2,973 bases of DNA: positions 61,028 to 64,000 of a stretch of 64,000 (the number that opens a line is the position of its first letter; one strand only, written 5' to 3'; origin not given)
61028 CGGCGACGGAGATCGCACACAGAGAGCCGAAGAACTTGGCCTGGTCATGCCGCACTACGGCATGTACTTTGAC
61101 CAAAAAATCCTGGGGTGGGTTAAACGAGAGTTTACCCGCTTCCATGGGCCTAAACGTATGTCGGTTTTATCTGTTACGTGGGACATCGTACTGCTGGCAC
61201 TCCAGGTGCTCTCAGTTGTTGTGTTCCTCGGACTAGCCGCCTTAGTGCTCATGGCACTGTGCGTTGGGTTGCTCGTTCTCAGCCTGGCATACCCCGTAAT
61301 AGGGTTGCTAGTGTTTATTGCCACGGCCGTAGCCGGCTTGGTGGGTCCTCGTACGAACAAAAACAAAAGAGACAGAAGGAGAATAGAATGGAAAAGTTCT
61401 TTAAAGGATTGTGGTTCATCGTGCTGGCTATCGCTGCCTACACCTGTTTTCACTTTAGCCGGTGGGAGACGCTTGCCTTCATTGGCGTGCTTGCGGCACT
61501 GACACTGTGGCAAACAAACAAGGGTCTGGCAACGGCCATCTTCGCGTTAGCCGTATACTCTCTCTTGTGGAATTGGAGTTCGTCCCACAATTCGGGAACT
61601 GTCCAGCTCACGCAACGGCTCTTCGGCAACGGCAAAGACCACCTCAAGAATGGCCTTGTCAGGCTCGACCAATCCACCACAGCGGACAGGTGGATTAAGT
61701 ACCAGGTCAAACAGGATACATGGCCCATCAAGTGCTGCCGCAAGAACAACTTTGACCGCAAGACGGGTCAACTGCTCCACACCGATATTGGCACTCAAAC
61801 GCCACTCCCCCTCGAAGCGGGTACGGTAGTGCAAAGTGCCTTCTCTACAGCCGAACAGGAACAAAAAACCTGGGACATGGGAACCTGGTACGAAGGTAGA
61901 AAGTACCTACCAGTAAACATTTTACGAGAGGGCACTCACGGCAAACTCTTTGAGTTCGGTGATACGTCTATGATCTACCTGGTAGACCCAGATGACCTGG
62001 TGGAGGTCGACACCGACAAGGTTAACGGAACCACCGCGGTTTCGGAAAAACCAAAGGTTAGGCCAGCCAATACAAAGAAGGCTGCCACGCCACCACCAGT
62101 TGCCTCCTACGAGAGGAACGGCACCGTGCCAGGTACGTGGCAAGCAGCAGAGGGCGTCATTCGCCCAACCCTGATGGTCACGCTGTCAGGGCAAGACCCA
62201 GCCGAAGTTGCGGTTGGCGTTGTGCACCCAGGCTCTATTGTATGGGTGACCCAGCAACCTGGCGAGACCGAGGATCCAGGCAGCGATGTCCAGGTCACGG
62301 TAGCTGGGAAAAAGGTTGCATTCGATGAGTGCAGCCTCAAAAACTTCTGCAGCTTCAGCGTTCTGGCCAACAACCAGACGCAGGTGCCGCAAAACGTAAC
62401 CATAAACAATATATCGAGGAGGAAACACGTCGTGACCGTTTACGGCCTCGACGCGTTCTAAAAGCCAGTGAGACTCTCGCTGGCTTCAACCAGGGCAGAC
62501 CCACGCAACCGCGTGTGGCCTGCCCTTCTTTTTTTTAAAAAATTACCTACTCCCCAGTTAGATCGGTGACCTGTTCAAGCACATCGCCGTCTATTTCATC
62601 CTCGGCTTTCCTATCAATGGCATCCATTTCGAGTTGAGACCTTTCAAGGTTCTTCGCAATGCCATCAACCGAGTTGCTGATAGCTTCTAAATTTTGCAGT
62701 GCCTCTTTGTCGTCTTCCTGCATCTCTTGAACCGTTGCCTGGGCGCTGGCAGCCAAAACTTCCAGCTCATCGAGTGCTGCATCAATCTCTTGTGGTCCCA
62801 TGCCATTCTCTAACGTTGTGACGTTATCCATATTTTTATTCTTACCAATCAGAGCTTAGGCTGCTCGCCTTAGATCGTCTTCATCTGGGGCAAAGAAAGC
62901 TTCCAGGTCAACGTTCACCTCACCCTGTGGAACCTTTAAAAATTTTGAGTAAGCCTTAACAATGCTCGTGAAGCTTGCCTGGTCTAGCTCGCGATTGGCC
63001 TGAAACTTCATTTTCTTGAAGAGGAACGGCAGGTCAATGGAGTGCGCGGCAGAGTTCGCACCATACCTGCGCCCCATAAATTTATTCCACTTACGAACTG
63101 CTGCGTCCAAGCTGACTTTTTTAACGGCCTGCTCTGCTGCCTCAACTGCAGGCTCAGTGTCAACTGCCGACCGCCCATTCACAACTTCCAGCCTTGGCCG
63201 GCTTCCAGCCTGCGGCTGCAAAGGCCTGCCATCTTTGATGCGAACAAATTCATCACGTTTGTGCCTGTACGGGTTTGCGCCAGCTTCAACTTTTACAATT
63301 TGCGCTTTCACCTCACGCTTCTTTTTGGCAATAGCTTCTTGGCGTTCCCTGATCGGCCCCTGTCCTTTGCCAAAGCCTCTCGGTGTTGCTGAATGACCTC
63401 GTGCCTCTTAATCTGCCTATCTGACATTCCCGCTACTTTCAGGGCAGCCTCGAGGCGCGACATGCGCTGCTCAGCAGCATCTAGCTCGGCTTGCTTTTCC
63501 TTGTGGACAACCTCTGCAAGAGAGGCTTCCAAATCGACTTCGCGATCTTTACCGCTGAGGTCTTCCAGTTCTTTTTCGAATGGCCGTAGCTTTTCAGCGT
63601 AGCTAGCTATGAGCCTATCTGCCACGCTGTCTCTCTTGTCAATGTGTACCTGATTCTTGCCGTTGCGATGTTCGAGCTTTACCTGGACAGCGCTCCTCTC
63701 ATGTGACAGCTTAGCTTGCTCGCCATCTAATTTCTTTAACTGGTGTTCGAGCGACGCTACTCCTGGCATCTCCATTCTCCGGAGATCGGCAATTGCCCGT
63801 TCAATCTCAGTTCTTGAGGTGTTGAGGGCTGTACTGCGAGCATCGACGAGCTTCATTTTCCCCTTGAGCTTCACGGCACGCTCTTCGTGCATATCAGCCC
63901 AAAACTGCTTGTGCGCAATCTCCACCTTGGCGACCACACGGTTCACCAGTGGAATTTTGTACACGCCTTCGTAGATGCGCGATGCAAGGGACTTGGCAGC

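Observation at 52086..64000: A 12-kb island of about 12 orphan envelope/coiled-coil genes with its own expression signals: candidate undescribed system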

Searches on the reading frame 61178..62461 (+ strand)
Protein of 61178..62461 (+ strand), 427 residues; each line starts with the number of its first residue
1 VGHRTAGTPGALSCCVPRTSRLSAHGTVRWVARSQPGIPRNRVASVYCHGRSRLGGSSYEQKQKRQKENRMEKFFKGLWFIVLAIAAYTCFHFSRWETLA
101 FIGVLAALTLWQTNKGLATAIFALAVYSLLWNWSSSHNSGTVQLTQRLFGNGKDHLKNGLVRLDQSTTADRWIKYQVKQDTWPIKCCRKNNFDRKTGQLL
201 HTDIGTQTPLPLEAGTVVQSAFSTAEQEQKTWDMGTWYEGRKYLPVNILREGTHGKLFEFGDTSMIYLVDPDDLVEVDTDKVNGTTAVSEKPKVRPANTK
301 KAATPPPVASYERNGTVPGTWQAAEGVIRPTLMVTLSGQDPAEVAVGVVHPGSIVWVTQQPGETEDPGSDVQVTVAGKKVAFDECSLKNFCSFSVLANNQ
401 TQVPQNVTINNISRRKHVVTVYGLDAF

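Call 4: search_protein_families(library=pfam, max_evalue=0.1, proteins=[window:61178-62461:+])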
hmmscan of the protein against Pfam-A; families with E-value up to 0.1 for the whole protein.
window:61178-62461:+ (427 aa): 0 families

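Call 15: search_protein_families(library=phrogs, max_evalue=0.01, proteins=[window:61388-62461:+])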
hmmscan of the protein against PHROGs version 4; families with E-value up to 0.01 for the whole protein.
window:61388-62461:+ (357 aa): 0 families

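Call 21: find_related_loci(query=window:61388-62461:+, collection=genome_contigs, flank=10000)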
Query window:61388-62461:+ (357 aa) in genome_contigs; peptide patterns used: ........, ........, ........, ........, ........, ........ (x = any residue, [..] = any of these).
25 stretches matched a pattern, but none encodes a relative of the query by tblastn (E <= 1e-3).

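Call 36: search_protein_families(library=padloc, max_evalue=0.1, proteins=[window:61388-62461:+])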
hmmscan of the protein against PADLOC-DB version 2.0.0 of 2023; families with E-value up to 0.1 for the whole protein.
window:61388-62461:+ (357 aa): 0 families

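Call 54: search_protein_representatives(protein=window:61388-62461:+)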
Query: 357 residues. Proteins with E-value up to 0.001 (for the whole library): 4; up to 1e-10: 1; up to 1e-30: 1. The best 4 are listed.
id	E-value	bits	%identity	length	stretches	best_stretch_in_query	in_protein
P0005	1.3e-244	827.2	100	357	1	1-357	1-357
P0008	8.6e-10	54.7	32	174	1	194-343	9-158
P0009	6.5e-06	42.0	40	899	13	232-264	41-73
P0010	3.8e-04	36.1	30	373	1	50-236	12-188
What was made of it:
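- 61388..62461 (+): P10, 357 aa: three N-terminal membrane helices, a beta-rich domain ending in the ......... motif, a Pro/Thr/Ala linker and a C-terminal beta domain with two conserved Cys. An exhaustive HMMER search of 1.84 billion proteins gave only P0008 (8.6e-10) and P0010 (3.8e-4) (call 54).
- On P9-P10 membrane-protein pair of the L161 lineage (unnamed family): Call 54: whole-library E-values of 3.8e-4 and 8.6e-10.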

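Call 57: find_homologous_proteins(query=A1, max_evalue=0.01)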
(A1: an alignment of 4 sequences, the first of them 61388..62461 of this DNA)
Query A1 (4 sequences) (357 aa, profile of the alignment): 2 proteins with E <= 0.01 among 8000 candidates.
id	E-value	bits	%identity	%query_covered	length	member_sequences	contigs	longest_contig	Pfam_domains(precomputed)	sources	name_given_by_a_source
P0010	1.5e-152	526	27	52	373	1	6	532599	-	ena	-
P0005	2.0e-151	523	100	100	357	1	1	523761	-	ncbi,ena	-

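Call 58: find_encoding_contigs(protein=P0010, flank=10000, max_places=6)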
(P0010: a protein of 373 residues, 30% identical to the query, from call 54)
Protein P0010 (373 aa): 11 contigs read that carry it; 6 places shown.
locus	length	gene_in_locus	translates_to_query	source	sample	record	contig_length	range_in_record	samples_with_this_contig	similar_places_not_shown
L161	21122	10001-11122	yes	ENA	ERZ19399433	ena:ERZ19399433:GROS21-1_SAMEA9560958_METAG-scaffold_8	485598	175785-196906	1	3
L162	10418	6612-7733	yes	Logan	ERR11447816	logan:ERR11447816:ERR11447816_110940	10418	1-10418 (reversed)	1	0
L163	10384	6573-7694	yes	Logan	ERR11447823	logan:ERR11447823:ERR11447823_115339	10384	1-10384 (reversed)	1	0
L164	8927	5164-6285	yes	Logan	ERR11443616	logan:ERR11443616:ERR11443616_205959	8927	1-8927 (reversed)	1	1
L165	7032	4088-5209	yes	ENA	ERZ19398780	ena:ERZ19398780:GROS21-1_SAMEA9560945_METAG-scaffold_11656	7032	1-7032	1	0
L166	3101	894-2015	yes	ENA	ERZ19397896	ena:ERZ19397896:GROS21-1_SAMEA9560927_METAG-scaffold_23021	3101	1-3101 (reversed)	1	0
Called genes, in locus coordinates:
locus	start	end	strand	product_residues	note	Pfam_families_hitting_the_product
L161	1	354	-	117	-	PF00276:Ribosomal_L23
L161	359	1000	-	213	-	PF00573:Ribosomal_L4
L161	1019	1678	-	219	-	PF00297:Ribosomal_L3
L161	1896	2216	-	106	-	PF00338:Ribosomal_S10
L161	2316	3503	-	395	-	PF00009:GTP_EFTU, PF03144:GTP_EFTU_D2, PF03143:GTP_EFTU_D3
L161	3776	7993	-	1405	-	-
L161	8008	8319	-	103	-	PF18908:DUF5663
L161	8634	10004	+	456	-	-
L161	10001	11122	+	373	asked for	-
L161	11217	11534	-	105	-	-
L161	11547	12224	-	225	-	-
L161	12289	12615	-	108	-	-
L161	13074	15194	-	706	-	PF00009:GTP_EFTU, PF03144:GTP_EFTU_D2, PF22042:EF-G_D2, PF14492:EFG_III, PF16658:RF3_C (weak), PF03764:EFG_IV, PF00679:EFG_C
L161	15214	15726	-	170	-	PF00177:Ribosomal_S7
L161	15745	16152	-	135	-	PF00164:Ribosom_S12_S23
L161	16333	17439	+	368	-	PF01467:CTP_transf_like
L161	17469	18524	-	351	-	PF13524:Glyco_trans_1_2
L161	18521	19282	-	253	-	PF03269:DUF268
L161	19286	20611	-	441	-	PF02397:Bac_transf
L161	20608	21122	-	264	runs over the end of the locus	PF13641:Glyco_tranf_2_3, PF00535:Glycos_transf_2, PF10111:Glyco_tranf_2_2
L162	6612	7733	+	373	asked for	-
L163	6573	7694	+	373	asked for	-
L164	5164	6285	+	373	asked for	-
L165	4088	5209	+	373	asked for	-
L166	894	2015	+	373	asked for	-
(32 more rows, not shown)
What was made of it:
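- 61388..62461 (+): P0010 sits next to the P9 homologue in the fusA-tuf gap of L161 (call 58).
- Part of the island is syntenic in relatives (call 58).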

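Call 62: find_encoding_contigs(protein=P0008, flank=10000, max_places=6)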
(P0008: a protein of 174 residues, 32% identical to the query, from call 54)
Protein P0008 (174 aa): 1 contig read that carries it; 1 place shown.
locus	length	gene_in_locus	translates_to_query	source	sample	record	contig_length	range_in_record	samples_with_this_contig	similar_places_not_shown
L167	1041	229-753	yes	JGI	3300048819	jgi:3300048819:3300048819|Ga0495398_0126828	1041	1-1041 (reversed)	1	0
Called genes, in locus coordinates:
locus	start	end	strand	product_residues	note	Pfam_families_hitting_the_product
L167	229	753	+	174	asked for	-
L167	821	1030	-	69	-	-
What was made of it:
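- P9, P10 and P11 have homologues in other assemblies (calls 58, 62).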

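Call 77: search_protein_families(library=ncbifam, max_evalue=0.01, proteins=[window:61388-62461:+])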
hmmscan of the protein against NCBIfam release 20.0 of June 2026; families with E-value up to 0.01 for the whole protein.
window:61388-62461:+ (357 aa): 0 families

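Call 80: predict_structure(alignment_id=A3)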
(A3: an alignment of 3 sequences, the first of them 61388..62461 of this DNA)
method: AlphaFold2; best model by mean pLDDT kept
length: 357 residues; sequences in the alignment: 3
mean_pLDDT: 49.3   pTM: 0.32
mean pLDDT of the five models: 49.3, 42.1, 40.6, 38.3, 37.0
residues with pLDDT >= 90: 0; 70-90: 25; 50-70: 172; < 50: 160
segments of 3 or more residues with pLDDT < 50: 1-5, 57-100, 135-139, 161-164, 180-193, 210-271, 291-297, 315-321, 330-332, 353-357
pLDDT, mean of each block of 10 residues (from residue 1): 53 62 54 62 52 50 33 28 27 31 68 63 63 48 65 63 55 67 32 63 66 28 26 27 31 29 43 55 56 50 63 48 55 58 54 38
secondary structure, 60 per line:
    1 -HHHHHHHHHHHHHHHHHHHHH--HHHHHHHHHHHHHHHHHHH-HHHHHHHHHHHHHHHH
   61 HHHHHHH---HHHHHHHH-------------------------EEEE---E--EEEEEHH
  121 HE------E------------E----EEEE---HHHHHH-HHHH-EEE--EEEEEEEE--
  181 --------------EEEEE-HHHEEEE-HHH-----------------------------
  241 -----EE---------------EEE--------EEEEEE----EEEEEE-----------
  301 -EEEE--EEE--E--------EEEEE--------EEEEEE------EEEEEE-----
elements in order: H2-22 H25-43 H45-67 H71-78 E104-107 E114-118 E147-150 H154-159 H161-164 E166-168 E171-178 E195-199 E204-207 E263-265 E274-279 E284-289 E302-305 E308-310 E322-326 E335-340 E347-352
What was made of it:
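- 61388..62461 (+): The model has pLDDT 49 (call 80).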

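Call 82: fold_search(model_id=the predicted structure, library=pdb)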
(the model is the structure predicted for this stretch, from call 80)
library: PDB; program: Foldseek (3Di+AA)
matches with E <= 10: 1299; with E <= 0.001: 0
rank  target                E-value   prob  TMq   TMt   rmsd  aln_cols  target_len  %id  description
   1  6s04_B                8.9e-03  0.98  0.15  0.11   6.1        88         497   17  Crystal structure of an inverting family GH156 exosialidase from uncultured bacterium pG7 in complex with N-glycolylne (released 2019-11-06)
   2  8qf8_A                9.4e-03  0.96  0.16  0.08  10.2       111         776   10  GH146 beta-L-arabinofuranosidase from Bacteroides thetaioatomicron in complex with beta-l-arabinofurano cyclophellitol (released 2023-12-13)
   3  8qf8_B                1.2e-02  0.95  0.16  0.08  10.2       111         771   10  GH146 beta-L-arabinofuranosidase from Bacteroides thetaioatomicron in complex with beta-l-arabinofurano cyclophellitol (released 2023-12-13)
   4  9m00_A                1.2e-02  0.57  0.15  0.16  19.7       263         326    9  Crystal Structure of the Basal pilin EbpB from Enterococcus faecalis with a partially disordered N-terminal domain. (released 2025-07-16)
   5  9lr7_B                1.6e-02  0.25  0.15  0.13  20.2       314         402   11  Crystal Structure of the Basal pilin EbpB from Enterococcus faecalis. (released 2025-07-16)
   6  5fx8_U                2.4e-02  0.14  0.13  0.15  19.2       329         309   10  Complete structure of manganese lipoxygenase of Gaeumannomyces graminis and partial structure of zonadhesin of Komagat (released 2016-06-22)
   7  6yqh                  2.5e-02  0.94  0.17  0.09   8.0       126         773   10  GH146 beta-L-arabinofuranosidase bound to covalent inhibitor (released 2021-01-27)
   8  1xdt_T                2.8e-02  0.97  0.15  0.11   6.6        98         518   12  COMPLEX OF DIPHTHERIA TOXIN AND HEPARIN-BINDING EPIDERMAL GROWTH FACTOR (released 1998-02-25)
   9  5opj                  3.0e-02  0.91  0.16  0.08   6.3       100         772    9  Beta-L-arabinofuranosidase (released 2018-02-28)
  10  7c7d_A                3.6e-02  0.98  0.16  0.11   5.9        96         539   14  Crystal structure of the catalytic unit of thermostable GH87 alpha-1,3-glucanase from Streptomyces thermodiastaticus s (released 2020-11-11)
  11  2w47_A                3.6e-02  0.92  0.17  0.39   8.9       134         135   18  Clostridium thermocellum CBM35 in complex with delta-4,5- anhydrogalacturonic acid (released 2009-01-27)
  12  7k7b_A                4.0e-02  0.91  0.15  0.11   6.8       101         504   13  Crystal structure of diphtheria toxin from crystals obtained at pH 5.0 (released 2020-11-18)
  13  7k7d_A                4.0e-02  0.90  0.15  0.11   6.9       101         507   13  Crystal structure of diphtheria toxin from crystals obtained at pH 6.0 (released 2020-11-18)
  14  9m00_B                4.2e-02  0.80  0.15  0.17  14.2       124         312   12  Crystal Structure of the Basal pilin EbpB from Enterococcus faecalis with a partially disordered N-terminal domain. (released 2025-07-16)
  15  7k7c_B                4.7e-02  0.90  0.15  0.12   6.9       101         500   14  Crystal structure of diphtheria toxin from crystals obtained at pH 5.5 (released 2020-11-18)
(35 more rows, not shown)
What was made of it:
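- Tried and rejected: P10 structure (calls 80, 82).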

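Call 84: find_related_loci(query=A3, collection=viral_contigs, flank=5000)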
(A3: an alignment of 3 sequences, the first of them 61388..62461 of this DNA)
Query A3 (357 aa) in viral_contigs; peptide patterns used: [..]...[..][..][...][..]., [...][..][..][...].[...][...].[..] (x = any residue, [..] = any of these).
114 stretches matched a pattern, but none encodes a relative of the query by tblastn (E <= 1e-3).

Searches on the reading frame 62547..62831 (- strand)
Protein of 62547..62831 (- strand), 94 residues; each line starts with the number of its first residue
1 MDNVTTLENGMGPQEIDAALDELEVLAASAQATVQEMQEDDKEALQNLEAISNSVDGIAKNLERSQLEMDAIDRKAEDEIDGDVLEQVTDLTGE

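Call 4: search_protein_families(library=pfam, max_evalue=0.1, proteins=[window:62547-62831:-])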
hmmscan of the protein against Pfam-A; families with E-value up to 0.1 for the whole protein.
window:62547-62831:- (94 aa): 1 family
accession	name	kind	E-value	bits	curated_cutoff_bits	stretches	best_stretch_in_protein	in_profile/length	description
PF02321.23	OEP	-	0.0064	16.7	22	1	10-77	78-145/187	Outer membrane efflux protein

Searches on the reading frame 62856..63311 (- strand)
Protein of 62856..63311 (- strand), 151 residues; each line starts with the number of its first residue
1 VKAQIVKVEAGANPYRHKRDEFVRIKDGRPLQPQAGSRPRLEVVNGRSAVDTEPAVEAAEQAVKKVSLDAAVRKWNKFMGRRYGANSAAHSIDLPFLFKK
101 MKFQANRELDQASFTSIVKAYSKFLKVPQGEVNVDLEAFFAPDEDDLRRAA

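Call 4: search_protein_families(library=pfam, max_evalue=0.1, proteins=[window:62856-63311:-])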
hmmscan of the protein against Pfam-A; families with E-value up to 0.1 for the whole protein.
window:62856-63311:- (151 aa): 0 families

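Call 15: search_protein_families(library=phrogs, max_evalue=0.01, proteins=[window:62856-63311:-])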
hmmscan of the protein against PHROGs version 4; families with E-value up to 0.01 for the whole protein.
window:62856-63311:- (151 aa): 0 families

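Call 34: find_encoding_contigs(protein=window:62856-63311:-, flank=10000, max_places=6)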
Protein window:62856-63311:- (151 aa): no gene with exactly this product is on record in the collection.
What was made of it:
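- Tried and rejected: Fetching DNA beyond 64000 via P12 (call 34).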

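Call 36: search_protein_families(library=padloc, max_evalue=0.1, proteins=[window:62856-63311:-])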
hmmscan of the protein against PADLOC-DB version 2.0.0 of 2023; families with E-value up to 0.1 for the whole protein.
window:62856-63311:- (151 aa): 0 families

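Call 77: search_protein_families(library=ncbifam, max_evalue=0.01, proteins=[window:62856-63311:-])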
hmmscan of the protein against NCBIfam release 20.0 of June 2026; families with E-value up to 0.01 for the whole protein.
window:62856-63311:- (151 aa): 0 families

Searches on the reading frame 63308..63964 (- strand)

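Call 4: search_protein_families(library=pfam, max_evalue=0.1, proteins=[window:63308-63964:-])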
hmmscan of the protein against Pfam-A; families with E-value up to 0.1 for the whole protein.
window:63308-63964:- (218 aa): 0 families

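Call 15: search_protein_families(library=phrogs, max_evalue=0.01, proteins=[window:63308-63964:-])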
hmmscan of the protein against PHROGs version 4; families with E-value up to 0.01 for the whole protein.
window:63308-63964:- (218 aa): 0 families

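Call 36: search_protein_families(library=padloc, max_evalue=0.1, proteins=[window:63308-63964:-])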
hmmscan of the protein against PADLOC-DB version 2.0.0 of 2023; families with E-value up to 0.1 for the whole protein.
window:63308-63964:- (218 aa): 2 families
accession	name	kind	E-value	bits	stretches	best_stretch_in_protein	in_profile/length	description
PDLC03859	LmuB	-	0.0064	13.7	1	27-200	345-484/611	-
PDLC02714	PbeC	-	0.019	11.8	1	71-198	372-499/651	PbeC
